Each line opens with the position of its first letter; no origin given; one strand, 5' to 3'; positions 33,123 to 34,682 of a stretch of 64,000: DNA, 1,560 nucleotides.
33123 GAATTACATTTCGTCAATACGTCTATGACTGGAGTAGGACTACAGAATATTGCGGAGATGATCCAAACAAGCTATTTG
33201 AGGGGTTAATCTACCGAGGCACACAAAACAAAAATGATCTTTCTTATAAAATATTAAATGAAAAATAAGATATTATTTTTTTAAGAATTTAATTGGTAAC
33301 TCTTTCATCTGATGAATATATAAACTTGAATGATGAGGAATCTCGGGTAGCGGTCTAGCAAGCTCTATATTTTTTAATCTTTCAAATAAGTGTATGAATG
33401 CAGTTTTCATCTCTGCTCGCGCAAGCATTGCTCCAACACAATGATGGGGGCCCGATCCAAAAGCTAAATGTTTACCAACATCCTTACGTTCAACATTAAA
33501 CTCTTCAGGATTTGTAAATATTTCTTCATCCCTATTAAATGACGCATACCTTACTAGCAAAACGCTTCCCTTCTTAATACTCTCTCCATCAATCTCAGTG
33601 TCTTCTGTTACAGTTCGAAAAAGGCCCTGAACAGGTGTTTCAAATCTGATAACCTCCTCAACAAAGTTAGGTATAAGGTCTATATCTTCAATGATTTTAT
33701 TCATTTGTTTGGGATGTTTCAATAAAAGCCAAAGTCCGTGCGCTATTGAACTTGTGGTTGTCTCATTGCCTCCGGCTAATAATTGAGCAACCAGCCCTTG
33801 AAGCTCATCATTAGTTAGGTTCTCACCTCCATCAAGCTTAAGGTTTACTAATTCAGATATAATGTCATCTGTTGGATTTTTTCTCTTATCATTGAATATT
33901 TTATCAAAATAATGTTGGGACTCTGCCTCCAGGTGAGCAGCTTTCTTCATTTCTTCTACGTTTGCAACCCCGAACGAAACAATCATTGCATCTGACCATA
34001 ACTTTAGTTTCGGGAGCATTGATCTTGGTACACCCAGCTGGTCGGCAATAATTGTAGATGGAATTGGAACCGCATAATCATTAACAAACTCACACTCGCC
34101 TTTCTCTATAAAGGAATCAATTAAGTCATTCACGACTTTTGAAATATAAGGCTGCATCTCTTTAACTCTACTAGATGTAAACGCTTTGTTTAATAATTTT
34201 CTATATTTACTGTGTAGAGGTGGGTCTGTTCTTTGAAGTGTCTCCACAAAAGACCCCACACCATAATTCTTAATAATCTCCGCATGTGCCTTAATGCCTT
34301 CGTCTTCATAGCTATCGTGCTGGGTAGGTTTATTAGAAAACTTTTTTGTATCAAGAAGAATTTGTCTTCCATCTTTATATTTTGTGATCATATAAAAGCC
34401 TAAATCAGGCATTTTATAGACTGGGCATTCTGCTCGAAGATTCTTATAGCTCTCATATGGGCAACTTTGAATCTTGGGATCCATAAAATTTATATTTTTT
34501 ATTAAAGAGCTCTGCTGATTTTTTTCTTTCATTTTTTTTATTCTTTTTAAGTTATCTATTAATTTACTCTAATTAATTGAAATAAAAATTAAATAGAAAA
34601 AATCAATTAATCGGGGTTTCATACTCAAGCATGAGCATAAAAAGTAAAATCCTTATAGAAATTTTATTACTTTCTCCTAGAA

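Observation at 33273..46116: Duplicated P450 plus TonB-receptor module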

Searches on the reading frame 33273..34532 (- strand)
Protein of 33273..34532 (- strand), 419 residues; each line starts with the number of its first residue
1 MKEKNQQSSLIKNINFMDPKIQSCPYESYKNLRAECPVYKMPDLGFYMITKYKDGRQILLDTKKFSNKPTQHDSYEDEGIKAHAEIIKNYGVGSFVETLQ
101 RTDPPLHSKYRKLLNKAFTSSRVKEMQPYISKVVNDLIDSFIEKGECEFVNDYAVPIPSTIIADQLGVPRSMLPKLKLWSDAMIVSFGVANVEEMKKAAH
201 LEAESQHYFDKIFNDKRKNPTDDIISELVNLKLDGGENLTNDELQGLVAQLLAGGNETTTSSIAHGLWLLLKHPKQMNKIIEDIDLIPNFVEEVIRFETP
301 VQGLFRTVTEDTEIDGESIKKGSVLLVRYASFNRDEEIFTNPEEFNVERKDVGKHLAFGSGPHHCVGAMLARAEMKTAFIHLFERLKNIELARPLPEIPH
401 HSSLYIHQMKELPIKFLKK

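Call 3: search_protein_families(library=pfam, proteins=[window:33273-34532:-])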
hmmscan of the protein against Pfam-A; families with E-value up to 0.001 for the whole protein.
window:33273-34532:- (419 aa): 1 family
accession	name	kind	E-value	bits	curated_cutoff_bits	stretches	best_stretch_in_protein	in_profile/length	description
PF00067.27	p450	-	5.3e-39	134.7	22.8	1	198-387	209-433/462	Cytochrome P450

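Call 12: search_solved_structures(query=window:33273-34532:-, max_evalue=1e-20)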
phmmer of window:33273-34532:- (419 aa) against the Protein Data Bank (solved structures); distinct sequences matched with E-value up to 1e-20: 389 (the best 60 are shown).
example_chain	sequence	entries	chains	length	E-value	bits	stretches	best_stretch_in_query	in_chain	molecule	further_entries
8vxi_A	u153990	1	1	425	3.9e-68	233.5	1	13-417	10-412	CYP125MRCA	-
8vxg_A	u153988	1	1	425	5.9e-67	229.6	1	14-417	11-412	CYP125MRCA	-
6gmf_A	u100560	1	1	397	3.6e-65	223.7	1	11-415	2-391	Putative cytochrome P450 hydroxylase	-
8yhn_A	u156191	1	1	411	3.4e-58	200.7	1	17-392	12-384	Cytochrome P450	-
7y97_A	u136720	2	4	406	1.7e-57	198.4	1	7-394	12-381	Cytochrome P450 monooxygenase YjiB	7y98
7sh5_A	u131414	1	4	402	2.1e-57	198.2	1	102-416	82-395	Cytochrome P450 142A3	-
7smz_A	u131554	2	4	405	3.6e-57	197.3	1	102-416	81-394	Cytochrome P450 142A3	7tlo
7y9o_A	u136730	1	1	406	3.9e-57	197.3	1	7-391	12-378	Cytochrome P450 monooxygenase YjiB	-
5l90_A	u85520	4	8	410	9e-57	196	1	98-415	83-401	Cytochrome P450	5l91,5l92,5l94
8gue_A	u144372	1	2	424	1.1e-56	195.8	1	19-416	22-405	Cytochrome P450 monooxygenase PikC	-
7xbm_A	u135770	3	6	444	1.3e-56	195.6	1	19-416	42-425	Cytochrome P450 monooxygenase PikC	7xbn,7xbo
2yoo_A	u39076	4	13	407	1.3e-56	195.5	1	102-416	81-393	P450 HEME-THIOLATE PROTEIN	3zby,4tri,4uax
2whw_A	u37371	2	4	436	1.7e-56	195.2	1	19-416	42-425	CYTOCHROME P450 MONOOXYGENASE | CYTOCHROME P450 HYDROXYLASE PIKC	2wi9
2vz7_A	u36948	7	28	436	1.7e-56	195.2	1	19-416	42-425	CYTOCHROME P450 MONOOXYGENASE | CYTOCHROME P450 HYDROXYLASE PIKC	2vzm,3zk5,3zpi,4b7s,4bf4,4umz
2bvj_A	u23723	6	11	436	1.9e-56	195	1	19-416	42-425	CYTOCHROME P450 MONOOXYGENASE | CYTOCHROME P450 HYDROXYLASE PIKC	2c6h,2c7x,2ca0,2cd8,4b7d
4wpz_A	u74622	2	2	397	4.9e-56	193.6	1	39-415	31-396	Cytochrome P450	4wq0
4rm4_A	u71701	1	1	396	1.7e-55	191.8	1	97-392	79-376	Cytochrome P450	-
4yt3_A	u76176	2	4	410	3.1e-55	191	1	22-392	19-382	Cytochrome P450(MEG)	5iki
8fz8_A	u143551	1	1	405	8.6e-55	189.5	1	15-415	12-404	Cytochrome P450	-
2xkr_A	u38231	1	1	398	1.7e-54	188.6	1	102-416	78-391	PUTATIVE CYTOCHROME P450 142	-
5gwe_A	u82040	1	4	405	3.3e-54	187.6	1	23-381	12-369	Cytochrome P450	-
5xjn_A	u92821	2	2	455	4.5e-54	187.1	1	23-381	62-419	Cytochrome P450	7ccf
5xnt_A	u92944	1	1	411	5.6e-54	186.8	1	23-392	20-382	Cytochrome P450 CYP106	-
5ofq_A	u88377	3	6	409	5.6e-54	186.8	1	97-385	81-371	Cytochrome P450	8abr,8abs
7q9e_A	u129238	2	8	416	3.6e-53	184.2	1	22-400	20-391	Cytochrome P450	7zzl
9vgn_A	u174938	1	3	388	4.3e-53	183.9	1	98-383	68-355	Cytochrome P450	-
6l39_A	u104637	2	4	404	9e-53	182.9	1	100-414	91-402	Cytochrome P450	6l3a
8hg9_A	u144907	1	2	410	1e-52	182.7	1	15-390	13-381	cytochrome P450 steroid hydroxylase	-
9vgm_A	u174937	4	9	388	1.1e-52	182.6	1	98-383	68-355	Cytochrome P450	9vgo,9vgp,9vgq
1cpt_A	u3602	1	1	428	2.6e-52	181.4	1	26-418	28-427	CYTOCHROME P450-TERP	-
8euh_A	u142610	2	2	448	3e-52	181.1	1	26-418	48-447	Cytochrome P450-terp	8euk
8eul_A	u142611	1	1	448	4e-52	180.8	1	26-418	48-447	Cytochrome P450-terp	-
8w6z_A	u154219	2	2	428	6.6e-52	180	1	25-414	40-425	Cytochrome P450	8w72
3ejb_B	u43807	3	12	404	7.2e-52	179.9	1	23-415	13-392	Biotin biosynthesis cytochrome P450-like enzyme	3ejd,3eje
1jip_A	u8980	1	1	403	1.2e-51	179.2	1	26-415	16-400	CYTOCHROME P450 107A1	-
1jio_A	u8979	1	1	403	1.6e-51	178.7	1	26-415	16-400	CYTOCHROME P450 107A1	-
1egy_A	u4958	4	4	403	3e-51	177.8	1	26-415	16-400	CYTOCHROME P450ERYF | CYTOCHROME P450 107A1 | CYTOCHROME P450 ERYF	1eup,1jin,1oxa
4yzr_A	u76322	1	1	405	5.8e-51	176.9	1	97-416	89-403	Polyketide biosynthesis cytochrome P450 PksS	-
5ysm_A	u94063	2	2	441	1.4e-50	175.7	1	46-415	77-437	Cytochrome P450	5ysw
6m4s_A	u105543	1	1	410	2.7e-50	174.7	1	13-398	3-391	Cytochrome P450 hydroxylase sb21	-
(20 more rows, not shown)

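Call 15: find_encoding_contigs(protein=window:33273-34532:-, flank=10000, max_places=6)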
Protein window:33273-34532:- (419 aa): 24 contigs read that carry it; 6 places shown.
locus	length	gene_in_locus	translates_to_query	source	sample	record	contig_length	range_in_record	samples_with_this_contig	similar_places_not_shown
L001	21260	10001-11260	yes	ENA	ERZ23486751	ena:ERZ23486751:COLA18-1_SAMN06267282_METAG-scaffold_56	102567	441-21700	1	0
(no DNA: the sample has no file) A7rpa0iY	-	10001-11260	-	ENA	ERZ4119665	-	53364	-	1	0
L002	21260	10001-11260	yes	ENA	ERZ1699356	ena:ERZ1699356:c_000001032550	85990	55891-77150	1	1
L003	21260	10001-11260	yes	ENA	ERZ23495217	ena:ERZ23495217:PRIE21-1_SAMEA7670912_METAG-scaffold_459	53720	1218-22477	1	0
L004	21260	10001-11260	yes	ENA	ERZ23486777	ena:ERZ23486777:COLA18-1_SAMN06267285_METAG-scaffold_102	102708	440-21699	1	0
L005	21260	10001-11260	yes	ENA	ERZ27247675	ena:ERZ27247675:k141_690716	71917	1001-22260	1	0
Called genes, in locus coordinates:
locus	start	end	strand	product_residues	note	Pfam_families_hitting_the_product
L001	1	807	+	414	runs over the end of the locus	?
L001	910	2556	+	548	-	PF00890:FAD_binding_2, PF01266:DAO, PF03486:HI0933_like, PF12831:FAD_oxidored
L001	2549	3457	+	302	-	PF01370:Epimerase (weak), PF05368:NmrA, PF13460:NAD_binding_10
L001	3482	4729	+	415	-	PF00067:p450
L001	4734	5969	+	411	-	PF22842:Pel9A-like_beta_helix (weak), PF05048:NosD, PF13229:Beta_helix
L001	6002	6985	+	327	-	-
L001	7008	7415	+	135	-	PF04828:GFA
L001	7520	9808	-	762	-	PF07715:Plug, PF00593:TonB_dep_Rec_b-barrel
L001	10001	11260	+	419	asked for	PF00067:p450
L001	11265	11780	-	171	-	PF13577:SnoaL_4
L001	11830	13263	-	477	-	PF00355:Rieske, PF00848:Ring_hydroxyl_A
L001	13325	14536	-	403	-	PF00909:Ammonium_transp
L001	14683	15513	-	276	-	PF00800:PDT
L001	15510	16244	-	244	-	PF02348:CTP_transf_3, PF12804:NTP_transf_3 (weak)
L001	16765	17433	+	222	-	PF00034:Cytochrom_C (faint)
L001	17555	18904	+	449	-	PF00355:Rieske, PF00848:Ring_hydroxyl_A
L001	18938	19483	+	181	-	PF13577:SnoaL_4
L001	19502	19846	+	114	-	PF03992:ABM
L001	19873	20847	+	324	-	PF04909:Amidohydro_2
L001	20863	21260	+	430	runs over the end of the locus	PF07969:Amidohydro_3 (weak), PF01979:Amidohydro_1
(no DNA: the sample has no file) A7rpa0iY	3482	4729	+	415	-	PF00067:p450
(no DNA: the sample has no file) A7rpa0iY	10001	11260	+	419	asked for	PF00067:p450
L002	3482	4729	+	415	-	PF00067:p450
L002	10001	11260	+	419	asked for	PF00067:p450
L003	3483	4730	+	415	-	PF00067:p450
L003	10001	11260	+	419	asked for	PF00067:p450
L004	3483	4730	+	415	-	PF00067:p450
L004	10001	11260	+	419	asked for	PF00067:p450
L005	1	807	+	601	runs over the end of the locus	?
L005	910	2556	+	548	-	PF00890:FAD_binding_2, PF01266:DAO, PF03486:HI0933_like, PF12831:FAD_oxidored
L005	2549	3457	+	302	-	PF01370:Epimerase (weak), PF05368:NmrA, PF13460:NAD_binding_10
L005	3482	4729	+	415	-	PF00067:p450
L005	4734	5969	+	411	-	PF22842:Pel9A-like_beta_helix (weak), PF05048:NosD, PF13229:Beta_helix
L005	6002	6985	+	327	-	-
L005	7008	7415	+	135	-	PF04828:GFA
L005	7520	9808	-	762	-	PF07715:Plug, PF00593:TonB_dep_Rec_b-barrel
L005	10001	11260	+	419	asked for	PF00067:p450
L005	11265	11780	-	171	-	PF13577:SnoaL_4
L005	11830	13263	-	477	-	PF00355:Rieske, PF00848:Ring_hydroxyl_A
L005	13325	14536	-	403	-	PF00909:Ammonium_transp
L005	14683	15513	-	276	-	PF00800:PDT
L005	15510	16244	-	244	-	PF02348:CTP_transf_3, PF12804:NTP_transf_3 (weak)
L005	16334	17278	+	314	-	-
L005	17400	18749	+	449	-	PF00355:Rieske, PF00848:Ring_hydroxyl_A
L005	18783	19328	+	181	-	PF13577:SnoaL_4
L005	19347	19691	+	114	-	PF03992:ABM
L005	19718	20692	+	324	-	PF04909:Amidohydro_2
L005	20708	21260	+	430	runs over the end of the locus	PF07969:Amidohydro_3 (weak), PF01979:Amidohydro_1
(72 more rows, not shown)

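Call 16: find_homologous_proteins(query=window:33273-34532:-, max_evalue=1e-30)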
Query window:33273-34532:- (419 aa): 1463 proteins with E <= 1e-30 among 7152 candidates; the best 120 are listed.
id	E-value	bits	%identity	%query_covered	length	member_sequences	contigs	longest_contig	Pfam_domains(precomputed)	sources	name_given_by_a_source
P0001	2.7e-279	944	99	100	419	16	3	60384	PF00067.28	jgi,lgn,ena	-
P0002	7.4e-238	807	84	100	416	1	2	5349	PF00067.28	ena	-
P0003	8.1e-238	807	84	100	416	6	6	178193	PF00067.28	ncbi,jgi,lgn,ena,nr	ncbi:cytochrome P450 [Hyphomicrobiales bacterium]|jgi:cytochrome P450|nr:cytochrome P450 [Hyphomicro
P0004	1.3e-223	760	80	98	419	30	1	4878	PF00067.28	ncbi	-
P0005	2.5e-221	753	80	98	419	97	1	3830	PF00067.28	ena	-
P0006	8.6e-220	748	80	98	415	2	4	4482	PF00067.28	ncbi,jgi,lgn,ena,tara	tara:strand:+ start:272 stop:1519 length:1248 start_codon:yes stop_codon:yes gene_type:complete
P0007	1.2e-215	734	78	97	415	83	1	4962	PF00067.28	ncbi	-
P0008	1.2e-214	731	78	97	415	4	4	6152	PF00067.28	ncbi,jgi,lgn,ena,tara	tara:strand:- start:1618 stop:2865 length:1248 start_codon:yes stop_codon:yes gene_type:complete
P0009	9.8e-214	728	78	97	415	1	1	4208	PF00067.28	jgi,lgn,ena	-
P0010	1.7e-202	691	75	97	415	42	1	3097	PF00067.28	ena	-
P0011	3.4e-185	634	68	98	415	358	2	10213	PF00067.28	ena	-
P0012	1.1e-182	626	67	98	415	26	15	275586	PF00067.28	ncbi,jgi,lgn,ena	jgi:cytochrome P450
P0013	6.8e-168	577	61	97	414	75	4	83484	PF00067.28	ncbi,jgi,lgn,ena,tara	tara:strand:+ start:5341 stop:6585 length:1245 start_codon:yes stop_codon:yes gene_type:complete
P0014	2.5e-167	575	86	70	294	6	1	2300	PF00067.28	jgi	jgi:cytochrome P450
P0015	8.7e-161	553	86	68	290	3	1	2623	PF00067.28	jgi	jgi:cytochrome P450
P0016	2.4e-131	457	50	99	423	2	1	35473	PF00067.28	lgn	-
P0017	8.1e-131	455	49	99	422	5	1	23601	PF00067.28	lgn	-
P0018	2.8e-130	453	49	98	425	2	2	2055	PF00067.28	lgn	-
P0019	1.8e-128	447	48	99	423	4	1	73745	PF00067.28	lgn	-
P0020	1.9e-128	447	49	98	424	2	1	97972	PF00067.28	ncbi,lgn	ncbi:MAG: cytochrome P450 [Alphaproteobacteria bacterium]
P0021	5.2e-128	446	49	98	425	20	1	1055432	PF00067.28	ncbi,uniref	ncbi:cytochrome P450 [Emcibacter sp. SYSU 3D8]|uniref:cytochrome P450 n=1 Tax=Emcibacter sp. SYSU 3D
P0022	6.8e-128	445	49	98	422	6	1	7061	PF00067.28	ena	-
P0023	1.5e-127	444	48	98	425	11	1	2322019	PF00067.28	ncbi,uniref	ncbi:cytochrome P450 [Iodidimonas sp. SYSU 1G8]|uniref:cytochrome P450 n=1 Tax=Iodidimonas sp. SYSU 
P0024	1.7e-127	444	48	100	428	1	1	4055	PF00067.28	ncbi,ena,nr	ncbi:MAG: cytochrome P450 [Proteobacteria bacterium]|nr:cytochrome P450 [Pseudomonadota bacterium]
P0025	2.0e-127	444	50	98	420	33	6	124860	PF00067.28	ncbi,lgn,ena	-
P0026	3.1e-127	443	48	98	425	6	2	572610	PF00067.28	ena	-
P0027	3.9e-127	443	49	98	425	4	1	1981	PF00067.28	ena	-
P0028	3.2e-126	440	49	97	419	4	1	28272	PF00067.28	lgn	-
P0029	4.1e-126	439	49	100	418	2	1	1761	PF00067.28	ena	-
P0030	1.7e-125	437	49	97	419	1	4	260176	PF00067.28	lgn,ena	-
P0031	7.2e-125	435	48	98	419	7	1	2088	PF00067.28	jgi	jgi:cytochrome P450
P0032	1.0e-124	435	49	98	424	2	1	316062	PF00067.28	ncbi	-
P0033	3.6e-124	433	50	99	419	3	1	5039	PF00067.28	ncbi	-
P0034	8.7e-123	428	48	99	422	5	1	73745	PF00067.28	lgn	-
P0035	5.0e-122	426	46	99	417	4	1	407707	PF00067.28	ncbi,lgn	-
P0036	8.0e-122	425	48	98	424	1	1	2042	PF00067.28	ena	-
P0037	8.2e-122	425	49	99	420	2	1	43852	PF00067.28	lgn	-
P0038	1.0e-121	425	48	96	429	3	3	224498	PF00067.28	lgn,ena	-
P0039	1.5e-121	424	47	97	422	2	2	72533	PF00067.28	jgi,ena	-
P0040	3.5e-120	420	46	97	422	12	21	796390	PF00067.28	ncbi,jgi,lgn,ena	jgi:cytochrome P450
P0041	7.3e-120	419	45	99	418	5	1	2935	PF00067.28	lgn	-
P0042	2.9e-119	417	49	98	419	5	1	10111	PF00067.28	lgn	-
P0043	6.0e-119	416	47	97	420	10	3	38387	PF00067.28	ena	-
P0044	1.4e-118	415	47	97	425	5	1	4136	PF00067.28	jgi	-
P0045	2.2e-118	414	47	98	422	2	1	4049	PF00067.28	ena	-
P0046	2.8e-118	413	45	99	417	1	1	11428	PF00067.28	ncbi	-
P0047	5.0e-117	409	46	97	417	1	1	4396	PF00067.28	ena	-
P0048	3.1e-116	407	47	97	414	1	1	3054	PF00067.28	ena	-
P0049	4.8e-116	406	45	99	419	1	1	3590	PF00067.28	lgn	-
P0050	5.6e-116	406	45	97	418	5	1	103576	PF00067.28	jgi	-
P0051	1.5e-115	405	46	99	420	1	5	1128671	PF00067.28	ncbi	ncbi:MAG: cytochrome P450 [Erythrobacter sp.]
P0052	1.6e-115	404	46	98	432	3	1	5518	PF00067.28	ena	-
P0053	2.0e-115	404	46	98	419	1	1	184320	PF00067.28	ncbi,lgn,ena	-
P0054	2.5e-115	404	47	97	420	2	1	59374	PF00067.28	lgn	-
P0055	2.8e-115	404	47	97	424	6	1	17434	PF00067.28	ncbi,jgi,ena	jgi:cytochrome P450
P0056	2.8e-115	404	45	97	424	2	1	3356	PF00067.28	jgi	jgi:cytochrome P450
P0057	2.8e-115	404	46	99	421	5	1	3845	PF00067.28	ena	-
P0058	4.9e-115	403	46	99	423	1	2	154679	PF00067.28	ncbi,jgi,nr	ncbi:MAG: cytochrome P450 [Caulobacterales bacterium]|nr:cytochrome P450 [Caulobacterales bacterium]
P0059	6.0e-115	403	47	98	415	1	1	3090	PF00067.28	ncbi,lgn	ncbi:MAG: cytochrome P450 [Pseudomonadota bacterium]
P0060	1.5e-114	401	46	97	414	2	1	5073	PF00067.28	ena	-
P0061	1.7e-114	401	47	99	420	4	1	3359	PF00067.28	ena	-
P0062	6.6e-114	399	44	97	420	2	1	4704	PF00067.28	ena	-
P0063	8.2e-114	399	45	98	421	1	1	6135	PF00067.28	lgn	-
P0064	9.0e-114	399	45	96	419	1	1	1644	PF00067.28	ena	-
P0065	1.1e-113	398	45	97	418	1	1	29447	PF00067.28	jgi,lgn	jgi:cytochrome P450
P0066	1.1e-113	398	47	99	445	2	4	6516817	PF00067.28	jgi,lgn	-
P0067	1.4e-113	398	46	98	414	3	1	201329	PF00067.28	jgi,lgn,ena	-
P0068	1.6e-113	398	45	97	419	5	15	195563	PF00067.28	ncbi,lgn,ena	-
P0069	2.7e-113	397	44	96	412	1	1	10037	PF00067.28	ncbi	-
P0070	4.4e-113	396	44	98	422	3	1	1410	PF00067.28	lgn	-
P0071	5.9e-113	396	44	97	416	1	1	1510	PF00067.28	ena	-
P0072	6.2e-113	396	45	96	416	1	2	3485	PF00067.28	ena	-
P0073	8.2e-113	395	45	97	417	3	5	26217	PF00067.28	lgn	-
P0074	1.0e-112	395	46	98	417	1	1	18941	PF00067.28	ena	-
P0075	1.0e-112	395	46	98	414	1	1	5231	PF00067.28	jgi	-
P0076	2.0e-112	394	45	100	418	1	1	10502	PF00067.28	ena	-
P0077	6.0e-112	393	45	96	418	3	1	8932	PF00067.28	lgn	-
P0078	6.5e-112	393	47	100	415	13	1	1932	PF00067.28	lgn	-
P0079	8.0e-112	392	45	98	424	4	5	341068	PF00067.28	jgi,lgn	jgi:cytochrome P450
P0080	9.2e-112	392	46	97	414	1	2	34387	PF00067.28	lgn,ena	-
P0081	1.1e-111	392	45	98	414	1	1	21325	PF00067.28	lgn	-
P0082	1.2e-111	392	46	97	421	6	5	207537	PF00067.28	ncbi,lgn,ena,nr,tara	ncbi:MAG: cytochrome [Gammaproteobacteria bacterium]|nr:cytochrome [Gammaproteobacteria bacterium]|t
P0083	1.3e-111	392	44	99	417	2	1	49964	PF00067.28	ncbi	-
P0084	1.3e-111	392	43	98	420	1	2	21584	PF00067.28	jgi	jgi:cytochrome P450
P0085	1.4e-111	391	46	97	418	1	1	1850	PF00067.28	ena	-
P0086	1.5e-111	391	44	97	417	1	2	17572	PF00067.28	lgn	-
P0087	1.5e-111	391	46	98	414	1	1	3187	PF00067.28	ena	-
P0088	2.6e-111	391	44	96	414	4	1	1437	PF00067.28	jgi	-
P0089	3.0e-111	390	45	96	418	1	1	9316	PF00067.28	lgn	-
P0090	4.3e-111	390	44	96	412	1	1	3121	PF00067.28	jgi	-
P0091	9.0e-111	389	45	97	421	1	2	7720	PF00067.28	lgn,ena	-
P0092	9.8e-111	389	44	97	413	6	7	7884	PF00067.28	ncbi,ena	-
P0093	9.8e-111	389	44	97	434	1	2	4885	PF00067.28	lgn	-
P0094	1.2e-110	388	45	97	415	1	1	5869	PF00067.28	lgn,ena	-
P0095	1.2e-110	388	43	96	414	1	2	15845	PF00067.28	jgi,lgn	-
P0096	1.4e-110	388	43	100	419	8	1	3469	PF00067.28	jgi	jgi:cytochrome P450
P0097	2.0e-110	388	45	97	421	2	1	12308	PF00067.28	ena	-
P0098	2.4e-110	387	45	97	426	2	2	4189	PF00067.28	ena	-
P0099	2.7e-110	387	44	97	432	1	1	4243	PF00067.28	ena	-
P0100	2.8e-110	387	42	97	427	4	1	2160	PF00067.28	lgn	-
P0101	3.8e-110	387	45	96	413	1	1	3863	PF00067.28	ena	-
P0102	4.0e-110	387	48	96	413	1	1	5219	PF00067.28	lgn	-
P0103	4.0e-110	387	46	99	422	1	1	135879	PF00067.28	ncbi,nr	ncbi:MAG: cytochrome P450 [Alphaproteobacteria bacterium]|nr:cytochrome P450 [Alphaproteobacteria ba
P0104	5.3e-110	386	43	96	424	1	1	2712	PF00067.28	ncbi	-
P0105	5.8e-110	386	44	97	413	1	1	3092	PF00067.28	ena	-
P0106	6.5e-110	386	44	96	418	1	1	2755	PF00067.28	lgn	-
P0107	7.3e-110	386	44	98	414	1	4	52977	PF00067.28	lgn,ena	-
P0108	1.1e-109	385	47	97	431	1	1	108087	PF00067.28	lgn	-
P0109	1.1e-109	385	44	96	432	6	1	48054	PF00067.28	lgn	-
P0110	1.1e-109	385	45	96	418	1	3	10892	PF00067.28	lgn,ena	-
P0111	1.4e-109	385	43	97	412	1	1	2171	PF00067.28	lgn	-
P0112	1.4e-109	385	42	98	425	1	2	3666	PF00067.28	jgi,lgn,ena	-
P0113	1.5e-109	385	44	97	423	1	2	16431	PF00067.28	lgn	-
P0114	1.5e-109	385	44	97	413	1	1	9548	PF00067.28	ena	-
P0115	1.9e-109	384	43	96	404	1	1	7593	PF00067.28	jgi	jgi:cytochrome P450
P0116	2.1e-109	384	43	98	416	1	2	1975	PF00067.28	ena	-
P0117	2.1e-109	384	44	97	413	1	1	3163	PF00067.28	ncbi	-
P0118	2.5e-109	384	45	96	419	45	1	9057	PF00067.28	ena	-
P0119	3.8e-109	383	46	97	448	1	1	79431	PF00067.28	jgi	-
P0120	3.9e-109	383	46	97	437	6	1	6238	PF00067.28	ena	-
